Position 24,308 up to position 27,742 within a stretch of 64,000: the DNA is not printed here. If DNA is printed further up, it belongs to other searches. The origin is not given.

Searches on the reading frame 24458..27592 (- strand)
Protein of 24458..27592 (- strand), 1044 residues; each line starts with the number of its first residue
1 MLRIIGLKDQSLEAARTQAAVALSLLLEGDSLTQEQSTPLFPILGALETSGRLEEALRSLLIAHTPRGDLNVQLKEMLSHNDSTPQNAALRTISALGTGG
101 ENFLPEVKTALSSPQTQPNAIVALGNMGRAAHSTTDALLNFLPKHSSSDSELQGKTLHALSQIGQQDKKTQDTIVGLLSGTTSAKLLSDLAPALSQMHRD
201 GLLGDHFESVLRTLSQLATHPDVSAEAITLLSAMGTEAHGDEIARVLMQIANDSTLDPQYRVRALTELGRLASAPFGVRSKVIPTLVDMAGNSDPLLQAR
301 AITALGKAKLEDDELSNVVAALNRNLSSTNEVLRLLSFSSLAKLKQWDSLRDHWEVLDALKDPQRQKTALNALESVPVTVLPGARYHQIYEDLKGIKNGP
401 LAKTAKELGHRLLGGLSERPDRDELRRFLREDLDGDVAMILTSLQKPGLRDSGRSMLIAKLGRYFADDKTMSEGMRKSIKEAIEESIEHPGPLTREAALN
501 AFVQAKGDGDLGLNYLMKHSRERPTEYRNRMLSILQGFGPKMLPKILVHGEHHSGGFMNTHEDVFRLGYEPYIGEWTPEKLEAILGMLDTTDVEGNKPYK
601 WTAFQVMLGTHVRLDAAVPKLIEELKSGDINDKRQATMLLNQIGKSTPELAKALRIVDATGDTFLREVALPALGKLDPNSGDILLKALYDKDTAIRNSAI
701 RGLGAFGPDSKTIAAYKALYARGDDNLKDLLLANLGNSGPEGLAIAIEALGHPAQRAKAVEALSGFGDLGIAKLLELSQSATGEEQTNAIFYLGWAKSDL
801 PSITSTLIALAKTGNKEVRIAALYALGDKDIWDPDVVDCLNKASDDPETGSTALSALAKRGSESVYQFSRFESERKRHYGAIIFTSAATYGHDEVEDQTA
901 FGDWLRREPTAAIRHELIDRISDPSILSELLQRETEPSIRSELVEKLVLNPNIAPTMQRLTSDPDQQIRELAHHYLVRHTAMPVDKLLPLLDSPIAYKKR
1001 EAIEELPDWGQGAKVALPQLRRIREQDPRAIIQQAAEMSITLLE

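Call 8: search_protein_families(library=pfam, proteins=[window:24458-27592:-], max_evalue=0.01)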
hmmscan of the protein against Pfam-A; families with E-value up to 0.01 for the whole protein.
window:24458-27592:- (1044 aa): 7 families
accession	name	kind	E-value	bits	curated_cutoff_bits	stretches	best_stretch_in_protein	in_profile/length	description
PF13646.12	HEAT_2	-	5.7e-33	113.5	27.7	5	772-856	2-86/88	HEAT repeats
PF02985.28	HEAT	-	3.5e-09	36.5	23.5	0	683-708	4-29/31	HEAT repeat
PF13513.12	HEAT_EZ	-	7e-09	36.5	27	0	800-827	26-53/55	HEAT-like repeat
PF01602.26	Adaptin_N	-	1.4e-08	34.3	37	1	222-303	317-397/524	Adaptin N terminal region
PF01347.28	Vitellogenin_N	-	0.0039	16.2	24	0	224-323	476-574/590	Lipoprotein amino terminal region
PF00514.29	Arm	-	0.0055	17.2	20.6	0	278-306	9-37/41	Armadillo/beta-catenin-like repeat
PF12717.13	Cnd1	-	0.0062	17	26.4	0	952-1011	58-116/162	non-SMC mitotic condensation complex subunit 1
